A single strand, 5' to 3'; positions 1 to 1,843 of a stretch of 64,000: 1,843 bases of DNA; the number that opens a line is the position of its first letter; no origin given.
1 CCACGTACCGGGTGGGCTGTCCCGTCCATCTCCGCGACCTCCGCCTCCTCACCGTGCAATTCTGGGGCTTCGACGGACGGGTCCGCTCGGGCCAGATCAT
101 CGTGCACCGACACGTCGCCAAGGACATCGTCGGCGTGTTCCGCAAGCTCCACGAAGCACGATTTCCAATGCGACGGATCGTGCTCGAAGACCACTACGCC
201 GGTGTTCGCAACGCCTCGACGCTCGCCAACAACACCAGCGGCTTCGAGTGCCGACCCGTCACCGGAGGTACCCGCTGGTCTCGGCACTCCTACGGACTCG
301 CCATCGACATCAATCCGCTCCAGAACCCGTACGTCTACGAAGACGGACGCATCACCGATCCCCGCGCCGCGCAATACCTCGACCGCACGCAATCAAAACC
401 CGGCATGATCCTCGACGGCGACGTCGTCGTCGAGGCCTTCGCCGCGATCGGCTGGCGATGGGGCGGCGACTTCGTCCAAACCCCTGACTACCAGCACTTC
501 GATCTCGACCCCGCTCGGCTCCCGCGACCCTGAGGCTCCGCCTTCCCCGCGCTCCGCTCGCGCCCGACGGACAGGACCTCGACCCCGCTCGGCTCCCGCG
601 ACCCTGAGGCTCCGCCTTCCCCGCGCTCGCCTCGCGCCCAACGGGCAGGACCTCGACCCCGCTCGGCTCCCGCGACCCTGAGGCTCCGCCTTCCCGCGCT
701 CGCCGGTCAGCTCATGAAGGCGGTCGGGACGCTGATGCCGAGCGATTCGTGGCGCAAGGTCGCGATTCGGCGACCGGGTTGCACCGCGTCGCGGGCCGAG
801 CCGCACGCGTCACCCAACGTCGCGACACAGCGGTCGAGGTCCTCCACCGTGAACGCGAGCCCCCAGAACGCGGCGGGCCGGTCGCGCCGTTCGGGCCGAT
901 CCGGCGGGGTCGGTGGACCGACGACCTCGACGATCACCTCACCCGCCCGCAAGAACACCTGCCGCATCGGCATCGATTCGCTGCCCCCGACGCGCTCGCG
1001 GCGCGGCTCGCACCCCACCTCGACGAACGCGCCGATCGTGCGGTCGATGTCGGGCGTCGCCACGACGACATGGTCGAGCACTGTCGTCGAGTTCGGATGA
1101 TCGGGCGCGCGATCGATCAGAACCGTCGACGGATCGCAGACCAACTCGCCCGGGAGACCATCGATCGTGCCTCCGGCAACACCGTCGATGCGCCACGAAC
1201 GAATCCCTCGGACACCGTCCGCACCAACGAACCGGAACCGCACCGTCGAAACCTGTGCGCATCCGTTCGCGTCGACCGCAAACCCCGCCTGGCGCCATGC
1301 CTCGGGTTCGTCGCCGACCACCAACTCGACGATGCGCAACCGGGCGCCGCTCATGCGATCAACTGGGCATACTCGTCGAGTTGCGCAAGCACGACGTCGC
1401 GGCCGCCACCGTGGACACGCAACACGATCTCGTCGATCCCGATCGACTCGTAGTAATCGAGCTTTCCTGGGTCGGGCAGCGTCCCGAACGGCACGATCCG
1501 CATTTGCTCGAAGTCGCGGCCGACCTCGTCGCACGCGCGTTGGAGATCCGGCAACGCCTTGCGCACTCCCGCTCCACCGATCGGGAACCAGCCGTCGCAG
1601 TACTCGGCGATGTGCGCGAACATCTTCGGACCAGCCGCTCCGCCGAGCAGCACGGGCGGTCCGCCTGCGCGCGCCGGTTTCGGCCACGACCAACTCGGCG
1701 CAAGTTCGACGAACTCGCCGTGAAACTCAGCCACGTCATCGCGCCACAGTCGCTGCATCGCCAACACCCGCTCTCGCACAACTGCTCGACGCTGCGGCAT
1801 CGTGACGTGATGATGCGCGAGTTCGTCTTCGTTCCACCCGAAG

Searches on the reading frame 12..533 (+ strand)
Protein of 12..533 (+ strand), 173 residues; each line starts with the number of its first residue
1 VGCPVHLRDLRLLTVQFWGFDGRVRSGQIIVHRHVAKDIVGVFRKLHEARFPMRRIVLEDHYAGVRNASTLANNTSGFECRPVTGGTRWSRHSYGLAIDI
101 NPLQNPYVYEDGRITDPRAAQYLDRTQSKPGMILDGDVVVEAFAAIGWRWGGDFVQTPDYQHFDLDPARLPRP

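Call 8: search_protein_families(library=pfam, proteins=[window:12-533:+])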
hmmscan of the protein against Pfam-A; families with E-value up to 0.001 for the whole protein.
window:12-533:+ (173 aa): 1 family
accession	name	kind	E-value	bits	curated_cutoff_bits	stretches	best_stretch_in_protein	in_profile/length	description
PF13539.11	Peptidase_M15_4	-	7.2e-23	81.4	25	1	84-164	1-69/70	D-alanyl-D-alanine carboxypeptidase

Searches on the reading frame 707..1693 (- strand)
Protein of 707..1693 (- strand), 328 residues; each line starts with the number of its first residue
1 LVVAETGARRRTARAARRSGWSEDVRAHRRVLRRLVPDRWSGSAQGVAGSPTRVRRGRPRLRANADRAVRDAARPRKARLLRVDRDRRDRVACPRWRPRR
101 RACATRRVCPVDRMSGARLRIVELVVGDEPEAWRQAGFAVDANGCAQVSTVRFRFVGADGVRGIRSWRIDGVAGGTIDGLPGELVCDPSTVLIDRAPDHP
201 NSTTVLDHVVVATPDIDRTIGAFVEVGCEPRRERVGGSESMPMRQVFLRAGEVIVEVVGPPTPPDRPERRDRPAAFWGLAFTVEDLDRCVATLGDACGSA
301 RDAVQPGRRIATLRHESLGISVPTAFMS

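Call 8: search_protein_families(library=pfam, proteins=[window:707-1693:-])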
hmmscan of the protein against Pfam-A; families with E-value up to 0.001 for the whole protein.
window:707-1693:- (328 aa): 2 families
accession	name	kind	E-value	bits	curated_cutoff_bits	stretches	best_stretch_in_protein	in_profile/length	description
PF13669.12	Glyoxalase_4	-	1.9e-10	41.4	27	1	207-295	1-88/109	Glyoxalase/Bleomycin resistance protein/Dioxygenase superfamily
PF00903.31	Glyoxalase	-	8.5e-05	23.4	20.6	1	206-298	2-93/121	Glyoxalase/Bleomycin resistance protein/Dioxygenase superfamily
